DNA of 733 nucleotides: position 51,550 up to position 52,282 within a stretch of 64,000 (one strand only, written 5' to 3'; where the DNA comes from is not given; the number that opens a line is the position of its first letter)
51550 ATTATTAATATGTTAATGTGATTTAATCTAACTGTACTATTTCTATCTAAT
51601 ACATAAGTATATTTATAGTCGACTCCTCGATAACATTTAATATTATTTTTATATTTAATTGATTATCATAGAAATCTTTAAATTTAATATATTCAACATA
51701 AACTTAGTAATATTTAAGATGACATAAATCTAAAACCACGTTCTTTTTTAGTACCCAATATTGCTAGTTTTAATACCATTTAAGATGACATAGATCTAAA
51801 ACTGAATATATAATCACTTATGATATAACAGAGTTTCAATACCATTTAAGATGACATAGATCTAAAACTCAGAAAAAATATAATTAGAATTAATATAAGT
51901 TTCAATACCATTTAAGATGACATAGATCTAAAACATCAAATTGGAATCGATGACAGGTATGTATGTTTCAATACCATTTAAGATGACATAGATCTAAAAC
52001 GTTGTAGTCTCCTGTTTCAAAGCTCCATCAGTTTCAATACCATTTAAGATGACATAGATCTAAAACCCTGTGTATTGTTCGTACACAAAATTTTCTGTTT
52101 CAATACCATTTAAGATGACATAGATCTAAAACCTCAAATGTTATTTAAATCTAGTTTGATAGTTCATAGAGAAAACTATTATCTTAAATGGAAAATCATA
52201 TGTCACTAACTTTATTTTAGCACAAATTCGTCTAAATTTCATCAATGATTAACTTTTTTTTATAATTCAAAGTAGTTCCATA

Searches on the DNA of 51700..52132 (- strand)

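Call 17: search_dna_similar(query=window:51700-52132:-, collection=phages, mode=distant, max_evalue=10, max_rows=30)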
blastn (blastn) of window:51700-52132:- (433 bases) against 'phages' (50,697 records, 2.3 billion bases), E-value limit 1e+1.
Records with a match: 44; places in all: 46; records where one place covers at least 80% of the query: 0.
Best place of each record, by identity: >=99% 1; 95-99% 1; 90-95% 1; 80-90% 32; 60-80% 9.
By first word of the organism name: Paenibacillus 13; Prevotella 9; Listeria 4; Clostridium 3; Alteromonas 2; Shigella 2; Salmonella 2; Lactococcus 2; Acinetobacter 2; Staphylococcus 2; and 3 more.
By host as written in the record: Paenibacillus larvae 11; Prevotella sp. 9; Listeria monocytogenes 4; - 3; Alteromonas sp. 2; Salmonella enterica subsp. enterica serovar Typhimurium CMCC50115 2; Lactococcus lactis 2; Clostridium botulinum type C strain C-Stockholm 2; and 8 more.
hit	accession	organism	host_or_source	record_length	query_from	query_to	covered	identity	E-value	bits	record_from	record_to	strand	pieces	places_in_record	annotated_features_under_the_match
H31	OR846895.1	Listeria phage LM 4-11-1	Listeria monocytogenes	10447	61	170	25%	71.4%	2e-4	53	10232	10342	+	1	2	record has no annotation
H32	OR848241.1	Listeria phage LM 4-14-1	Listeria monocytogenes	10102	61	170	25%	71.4%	2e-4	53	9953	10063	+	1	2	record has no annotation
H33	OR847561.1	Listeria phage LM 4-11-1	Listeria monocytogenes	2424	130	241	26%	69.0%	2e+0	40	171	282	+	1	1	record has no annotation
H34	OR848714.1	Listeria phage LM 4-14-1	Listeria monocytogenes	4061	130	241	26%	69.0%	2e+0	40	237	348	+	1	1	record has no annotation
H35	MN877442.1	Alteromonas phage vB_AmeM_PT11-V22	Alteromonas sp.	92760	331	401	16%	75.0%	5e+0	37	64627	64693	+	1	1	hypothetical protein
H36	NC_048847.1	Alteromonas phage vB_AmeM_PT11-V22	Alteromonas sp.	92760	331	401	16%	75.0%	5e+0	37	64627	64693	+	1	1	hypothetical protein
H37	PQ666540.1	Shigella phage sb2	Shigella flexneri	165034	218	270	12%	77.4%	2e+0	39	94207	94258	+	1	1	fibritin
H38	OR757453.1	Escherichia phage BYEP01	Escherichia coli BYEC05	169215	218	270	12%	77.4%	2e+0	39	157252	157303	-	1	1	hypothetical protein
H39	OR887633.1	Shigella phage vb_GEC_SH_GT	Shigella flexneri 428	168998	218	270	12%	77.4%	2e+0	39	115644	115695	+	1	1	fibritin neck whisker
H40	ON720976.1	Salmonella phage GRNsp27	Salmonella enterica subsp. enterica ...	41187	29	71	10%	84.4%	2e+0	40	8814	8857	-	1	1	hypothetical protein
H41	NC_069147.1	Salmonella phage GRNsp27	Salmonella enterica subsp. enterica ...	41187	29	71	10%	84.4%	2e+0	40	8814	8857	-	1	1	hypothetical protein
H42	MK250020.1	Prevotella phage Lak-B1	Prevotella sp.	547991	247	285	9%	82.5%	5e+0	37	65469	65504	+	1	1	record has no annotation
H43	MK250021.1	Prevotella phage Lak-B2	Prevotella sp.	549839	247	285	9%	82.5%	5e+0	37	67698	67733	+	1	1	record has no annotation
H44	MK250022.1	Prevotella phage Lak-B3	Prevotella sp.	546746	247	285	9%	82.5%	5e+0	37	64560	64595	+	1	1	record has no annotation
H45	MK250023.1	Prevotella phage Lak-B4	Prevotella sp.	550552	247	285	9%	82.5%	5e+0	37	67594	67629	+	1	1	record has no annotation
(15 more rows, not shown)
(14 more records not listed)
